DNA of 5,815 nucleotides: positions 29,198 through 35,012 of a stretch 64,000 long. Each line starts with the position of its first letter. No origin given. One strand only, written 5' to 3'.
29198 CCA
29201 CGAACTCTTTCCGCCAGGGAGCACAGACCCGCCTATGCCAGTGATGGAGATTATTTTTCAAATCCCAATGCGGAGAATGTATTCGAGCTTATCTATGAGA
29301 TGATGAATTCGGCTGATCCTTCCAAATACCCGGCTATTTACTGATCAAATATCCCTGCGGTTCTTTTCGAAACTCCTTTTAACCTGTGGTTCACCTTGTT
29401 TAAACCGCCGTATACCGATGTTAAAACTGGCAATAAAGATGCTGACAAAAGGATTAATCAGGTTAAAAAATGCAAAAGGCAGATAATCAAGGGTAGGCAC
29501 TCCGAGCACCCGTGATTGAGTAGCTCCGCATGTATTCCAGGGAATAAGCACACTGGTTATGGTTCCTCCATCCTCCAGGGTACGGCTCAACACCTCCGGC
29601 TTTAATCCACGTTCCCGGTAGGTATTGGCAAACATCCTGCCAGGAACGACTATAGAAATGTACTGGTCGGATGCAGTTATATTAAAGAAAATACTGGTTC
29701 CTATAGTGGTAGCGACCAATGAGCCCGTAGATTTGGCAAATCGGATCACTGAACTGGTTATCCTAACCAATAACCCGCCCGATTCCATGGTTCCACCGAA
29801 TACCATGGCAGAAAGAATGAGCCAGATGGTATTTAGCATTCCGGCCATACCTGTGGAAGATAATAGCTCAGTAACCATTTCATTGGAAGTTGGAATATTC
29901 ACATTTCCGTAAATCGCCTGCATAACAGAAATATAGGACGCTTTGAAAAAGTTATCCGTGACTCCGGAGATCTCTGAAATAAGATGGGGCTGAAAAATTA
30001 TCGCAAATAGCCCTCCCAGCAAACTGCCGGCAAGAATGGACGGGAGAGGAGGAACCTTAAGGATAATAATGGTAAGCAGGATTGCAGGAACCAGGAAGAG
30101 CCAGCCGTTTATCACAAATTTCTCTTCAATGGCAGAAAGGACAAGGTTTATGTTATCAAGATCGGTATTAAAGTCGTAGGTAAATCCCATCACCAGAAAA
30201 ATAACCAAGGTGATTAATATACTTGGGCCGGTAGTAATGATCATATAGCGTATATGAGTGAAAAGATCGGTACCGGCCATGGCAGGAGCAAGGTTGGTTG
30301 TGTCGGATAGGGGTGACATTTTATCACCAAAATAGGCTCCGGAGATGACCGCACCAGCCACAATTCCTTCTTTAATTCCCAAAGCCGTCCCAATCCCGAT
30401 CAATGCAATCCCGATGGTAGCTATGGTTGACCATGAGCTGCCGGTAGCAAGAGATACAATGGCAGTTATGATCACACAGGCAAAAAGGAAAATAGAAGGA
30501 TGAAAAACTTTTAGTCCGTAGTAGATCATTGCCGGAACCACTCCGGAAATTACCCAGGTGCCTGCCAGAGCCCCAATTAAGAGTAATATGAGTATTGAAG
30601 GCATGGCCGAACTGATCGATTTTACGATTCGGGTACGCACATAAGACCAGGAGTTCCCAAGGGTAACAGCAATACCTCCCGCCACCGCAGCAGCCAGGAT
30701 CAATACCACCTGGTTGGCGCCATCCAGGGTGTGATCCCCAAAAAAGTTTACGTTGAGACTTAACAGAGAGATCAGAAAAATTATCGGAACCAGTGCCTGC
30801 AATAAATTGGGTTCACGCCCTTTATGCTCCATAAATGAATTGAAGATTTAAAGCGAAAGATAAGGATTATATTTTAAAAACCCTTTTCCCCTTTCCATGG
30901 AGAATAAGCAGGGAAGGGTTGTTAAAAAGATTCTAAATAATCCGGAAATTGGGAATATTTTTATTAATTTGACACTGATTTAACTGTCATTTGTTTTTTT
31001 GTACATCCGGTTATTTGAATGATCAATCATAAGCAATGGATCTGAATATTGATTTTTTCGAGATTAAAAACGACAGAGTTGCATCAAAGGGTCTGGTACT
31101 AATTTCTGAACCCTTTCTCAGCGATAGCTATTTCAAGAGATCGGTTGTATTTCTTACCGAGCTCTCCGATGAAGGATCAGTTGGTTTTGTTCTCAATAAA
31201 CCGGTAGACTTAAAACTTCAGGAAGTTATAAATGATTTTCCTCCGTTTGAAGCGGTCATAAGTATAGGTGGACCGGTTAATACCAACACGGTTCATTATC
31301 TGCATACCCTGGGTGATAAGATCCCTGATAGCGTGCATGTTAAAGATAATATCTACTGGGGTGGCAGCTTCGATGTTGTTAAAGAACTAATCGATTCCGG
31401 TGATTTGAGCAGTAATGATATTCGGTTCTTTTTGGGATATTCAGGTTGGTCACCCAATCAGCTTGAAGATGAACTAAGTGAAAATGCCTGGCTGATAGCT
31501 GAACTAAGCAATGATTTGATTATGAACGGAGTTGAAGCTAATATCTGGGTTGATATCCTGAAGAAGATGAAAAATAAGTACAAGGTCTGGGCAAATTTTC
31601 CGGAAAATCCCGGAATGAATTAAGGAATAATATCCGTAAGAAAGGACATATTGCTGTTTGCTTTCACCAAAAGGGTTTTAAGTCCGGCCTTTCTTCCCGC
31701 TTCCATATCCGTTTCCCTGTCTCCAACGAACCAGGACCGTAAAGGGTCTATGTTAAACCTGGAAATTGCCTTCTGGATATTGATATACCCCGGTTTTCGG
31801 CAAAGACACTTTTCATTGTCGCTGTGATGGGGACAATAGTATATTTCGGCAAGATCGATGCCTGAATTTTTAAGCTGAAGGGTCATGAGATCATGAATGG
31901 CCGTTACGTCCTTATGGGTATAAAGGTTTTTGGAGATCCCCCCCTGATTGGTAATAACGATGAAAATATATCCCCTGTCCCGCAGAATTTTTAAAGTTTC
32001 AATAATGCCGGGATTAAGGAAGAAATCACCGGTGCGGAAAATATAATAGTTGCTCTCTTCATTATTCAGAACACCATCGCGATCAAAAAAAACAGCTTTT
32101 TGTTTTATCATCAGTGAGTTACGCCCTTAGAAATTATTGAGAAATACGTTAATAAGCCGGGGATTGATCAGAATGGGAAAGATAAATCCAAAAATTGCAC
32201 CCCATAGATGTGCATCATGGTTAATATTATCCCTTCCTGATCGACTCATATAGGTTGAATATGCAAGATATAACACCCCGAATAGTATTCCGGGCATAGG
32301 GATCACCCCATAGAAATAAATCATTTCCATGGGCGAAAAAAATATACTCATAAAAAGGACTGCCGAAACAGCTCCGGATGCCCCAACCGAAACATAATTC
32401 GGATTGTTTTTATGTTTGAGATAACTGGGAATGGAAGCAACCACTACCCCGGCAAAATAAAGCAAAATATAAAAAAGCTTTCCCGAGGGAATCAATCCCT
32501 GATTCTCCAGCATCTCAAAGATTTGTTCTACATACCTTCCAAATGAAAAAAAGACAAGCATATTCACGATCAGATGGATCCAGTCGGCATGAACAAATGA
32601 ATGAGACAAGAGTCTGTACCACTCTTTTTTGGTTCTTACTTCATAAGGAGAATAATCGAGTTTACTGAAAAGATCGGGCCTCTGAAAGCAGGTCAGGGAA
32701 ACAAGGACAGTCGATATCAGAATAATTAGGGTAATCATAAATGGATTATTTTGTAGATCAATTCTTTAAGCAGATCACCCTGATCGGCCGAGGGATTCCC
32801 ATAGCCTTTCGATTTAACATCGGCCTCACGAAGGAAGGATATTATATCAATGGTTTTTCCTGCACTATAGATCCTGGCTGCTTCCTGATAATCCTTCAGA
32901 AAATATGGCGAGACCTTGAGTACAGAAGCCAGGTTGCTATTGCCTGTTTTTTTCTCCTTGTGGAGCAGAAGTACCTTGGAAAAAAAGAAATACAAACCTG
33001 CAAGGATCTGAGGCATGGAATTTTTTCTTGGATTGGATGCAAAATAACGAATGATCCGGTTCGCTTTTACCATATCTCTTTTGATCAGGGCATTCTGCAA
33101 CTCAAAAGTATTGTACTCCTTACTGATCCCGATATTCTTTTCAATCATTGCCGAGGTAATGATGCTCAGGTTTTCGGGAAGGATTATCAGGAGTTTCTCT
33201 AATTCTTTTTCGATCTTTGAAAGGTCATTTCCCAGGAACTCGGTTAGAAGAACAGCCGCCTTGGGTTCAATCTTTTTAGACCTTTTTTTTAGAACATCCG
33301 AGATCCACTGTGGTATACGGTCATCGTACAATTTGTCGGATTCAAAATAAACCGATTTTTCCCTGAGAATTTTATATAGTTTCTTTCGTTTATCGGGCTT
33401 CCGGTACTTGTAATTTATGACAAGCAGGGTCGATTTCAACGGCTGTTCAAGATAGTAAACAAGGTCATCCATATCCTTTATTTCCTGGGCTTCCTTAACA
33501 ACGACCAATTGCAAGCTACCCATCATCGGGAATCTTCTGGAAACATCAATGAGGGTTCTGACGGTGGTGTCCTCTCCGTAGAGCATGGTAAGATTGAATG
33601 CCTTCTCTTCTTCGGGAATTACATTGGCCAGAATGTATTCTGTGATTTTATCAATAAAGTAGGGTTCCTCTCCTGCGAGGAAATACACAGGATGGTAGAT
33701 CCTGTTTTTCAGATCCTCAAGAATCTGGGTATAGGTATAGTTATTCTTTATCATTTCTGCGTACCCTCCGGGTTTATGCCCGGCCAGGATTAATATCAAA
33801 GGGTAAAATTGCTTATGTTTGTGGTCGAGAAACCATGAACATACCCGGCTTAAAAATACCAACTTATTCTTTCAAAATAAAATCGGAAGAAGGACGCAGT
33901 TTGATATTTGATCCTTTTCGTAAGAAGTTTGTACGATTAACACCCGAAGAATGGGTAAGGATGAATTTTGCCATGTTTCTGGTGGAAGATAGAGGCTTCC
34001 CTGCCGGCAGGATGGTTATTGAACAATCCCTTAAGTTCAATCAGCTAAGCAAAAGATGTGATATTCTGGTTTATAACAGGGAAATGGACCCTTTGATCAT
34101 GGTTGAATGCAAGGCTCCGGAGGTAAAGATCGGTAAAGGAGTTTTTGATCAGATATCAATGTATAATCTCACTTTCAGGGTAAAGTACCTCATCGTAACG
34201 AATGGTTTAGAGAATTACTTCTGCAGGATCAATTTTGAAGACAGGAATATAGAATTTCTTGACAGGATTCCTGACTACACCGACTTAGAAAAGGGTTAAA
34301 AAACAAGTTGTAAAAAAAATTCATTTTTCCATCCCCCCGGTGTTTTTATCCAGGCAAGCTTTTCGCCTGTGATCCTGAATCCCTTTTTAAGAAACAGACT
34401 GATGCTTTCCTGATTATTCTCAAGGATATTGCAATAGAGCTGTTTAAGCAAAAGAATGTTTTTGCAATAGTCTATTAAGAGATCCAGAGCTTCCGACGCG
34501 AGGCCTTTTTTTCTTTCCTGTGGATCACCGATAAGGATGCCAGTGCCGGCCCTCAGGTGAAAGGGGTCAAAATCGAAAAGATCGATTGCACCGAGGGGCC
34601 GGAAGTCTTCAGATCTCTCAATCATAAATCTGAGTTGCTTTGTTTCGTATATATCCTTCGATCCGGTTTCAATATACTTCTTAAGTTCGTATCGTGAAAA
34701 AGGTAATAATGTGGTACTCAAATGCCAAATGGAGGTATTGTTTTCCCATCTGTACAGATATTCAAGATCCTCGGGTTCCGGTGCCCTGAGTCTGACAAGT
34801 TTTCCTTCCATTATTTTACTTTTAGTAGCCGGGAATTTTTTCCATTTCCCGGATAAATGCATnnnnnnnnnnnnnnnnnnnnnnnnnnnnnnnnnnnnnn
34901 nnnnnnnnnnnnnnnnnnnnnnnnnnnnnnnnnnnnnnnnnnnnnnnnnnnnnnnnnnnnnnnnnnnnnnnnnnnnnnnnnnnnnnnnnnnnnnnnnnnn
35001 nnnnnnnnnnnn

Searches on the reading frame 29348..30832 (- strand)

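Call 17: search_protein_families(library=pfam, proteins=[window:29348-30832:-], max_evalue=0.001)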
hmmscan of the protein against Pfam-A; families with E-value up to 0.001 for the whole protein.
window:29348-30832:- (495 aa): 1 family
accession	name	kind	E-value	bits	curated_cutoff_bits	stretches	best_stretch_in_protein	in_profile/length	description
PF03553.21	Na_H_antiporter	-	8.6e-50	170.1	23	1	165-470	1-301/303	Na+/H+ antiporter family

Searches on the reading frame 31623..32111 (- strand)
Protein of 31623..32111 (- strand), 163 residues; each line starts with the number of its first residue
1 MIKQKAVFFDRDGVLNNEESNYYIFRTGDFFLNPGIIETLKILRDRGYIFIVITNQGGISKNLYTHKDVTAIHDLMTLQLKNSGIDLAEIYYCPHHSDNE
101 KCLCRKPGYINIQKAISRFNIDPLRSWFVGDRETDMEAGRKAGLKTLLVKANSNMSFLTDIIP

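Call 17: search_protein_families(library=pfam, proteins=[window:31623-32111:-], max_evalue=0.001)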
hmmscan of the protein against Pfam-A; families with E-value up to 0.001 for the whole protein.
window:31623-32111:- (163 aa): 5 families
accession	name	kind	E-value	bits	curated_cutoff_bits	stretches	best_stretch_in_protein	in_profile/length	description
PF13242.12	Hydrolase_like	-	1.6e-11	44.4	22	1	104-152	2-51/75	HAD-hyrolase-like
PF00702.32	Hydrolase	-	1.2e-10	42.6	26.4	1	26-143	93-191/191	haloacid dehalogenase-like hydrolase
PF13419.12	HAD_2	-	3.1e-10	40.9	23.8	1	87-149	121-178/178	Haloacid dehalogenase-like hydrolase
PF08645.17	PNK3P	-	1.8e-08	34.7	22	1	7-133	3-127/161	Polynucleotide kinase 3 phosphatase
PF13344.12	Hydrolase_6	-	9.3e-05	22.9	27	1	7-66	1-49/101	Haloacid dehalogenase-like hydrolase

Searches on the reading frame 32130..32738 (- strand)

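Call 17: search_protein_families(library=pfam, proteins=[window:32130-32738:-], max_evalue=0.001)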
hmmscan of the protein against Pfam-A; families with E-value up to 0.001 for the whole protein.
window:32130-32738:- (203 aa): 1 family
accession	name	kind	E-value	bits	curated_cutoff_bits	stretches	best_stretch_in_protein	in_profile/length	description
PF01694.28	Rhomboid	-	6.9e-28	98.1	22.6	1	38-191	2-140/143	Rhomboid domain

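Call 41: search_protein_families(library=ncbifam, proteins=[window:32130-32738:-], max_evalue=0.001)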
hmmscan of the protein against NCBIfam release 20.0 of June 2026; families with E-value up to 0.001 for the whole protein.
window:32130-32738:- (203 aa): 3 families
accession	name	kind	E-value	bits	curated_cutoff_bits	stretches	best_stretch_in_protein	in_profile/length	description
TIGR03902.1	rhom_GG_sort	equivalog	6.1e-11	42.5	84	1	26-187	3-152/154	rhombosortase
TIGR04239.1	rhombo_GlpG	equivalog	2.1e-06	27.7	250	1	3-187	99-264/271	rhomboid family intramembrane serine protease GlpG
NF008155.0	PRK10907.1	equivalog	6.7e-05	22.4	335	1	3-186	97-263/276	rhomboid family intramembrane serine protease GlpG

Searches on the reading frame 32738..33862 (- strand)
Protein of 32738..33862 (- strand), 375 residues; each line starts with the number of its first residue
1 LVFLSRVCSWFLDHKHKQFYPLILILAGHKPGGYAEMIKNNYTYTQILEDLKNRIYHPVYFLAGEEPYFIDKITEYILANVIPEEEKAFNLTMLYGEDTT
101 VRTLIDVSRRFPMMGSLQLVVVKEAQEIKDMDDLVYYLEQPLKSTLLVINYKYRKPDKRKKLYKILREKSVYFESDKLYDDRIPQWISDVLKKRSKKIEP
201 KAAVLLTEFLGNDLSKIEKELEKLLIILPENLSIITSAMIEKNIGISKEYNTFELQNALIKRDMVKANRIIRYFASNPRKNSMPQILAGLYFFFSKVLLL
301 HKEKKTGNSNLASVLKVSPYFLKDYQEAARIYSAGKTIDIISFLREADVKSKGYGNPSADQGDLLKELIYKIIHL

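Call 17: search_protein_families(library=pfam, proteins=[window:32738-33862:-], max_evalue=0.001)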
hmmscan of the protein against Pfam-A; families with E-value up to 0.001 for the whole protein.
window:32738-33862:- (375 aa): 2 families
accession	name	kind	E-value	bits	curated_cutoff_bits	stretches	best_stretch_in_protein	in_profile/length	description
PF06144.19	DNA_pol3_delta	-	1.3e-11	45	21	1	60-174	1-122/124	DNA polymerase III, delta subunit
PF21694.2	DNA_pol3_delta_C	-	1.2e-06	28.9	27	1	250-352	2-104/121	DNA polymerase III delta subunit, C-terminal domain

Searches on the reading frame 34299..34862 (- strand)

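Call 17: search_protein_families(library=pfam, proteins=[window:34299-34862:-], max_evalue=0.001)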
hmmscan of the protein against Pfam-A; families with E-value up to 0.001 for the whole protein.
window:34299-34862:- (188 aa): 3 families
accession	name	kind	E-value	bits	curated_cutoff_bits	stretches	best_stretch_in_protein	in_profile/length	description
PF13302.13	Acetyltransf_3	-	9.6e-17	62.4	25.4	1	24-163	3-138/138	Acetyltransferase (GNAT) domain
PF00583.31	Acetyltransf_1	-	5.7e-07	30.3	20.7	1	71-162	24-116/116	Acetyltransferase (GNAT) family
PF13420.13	Acetyltransf_4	-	6.5e-06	26.7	24.3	1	25-178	1-150/155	Acetyltransferase (GNAT) domain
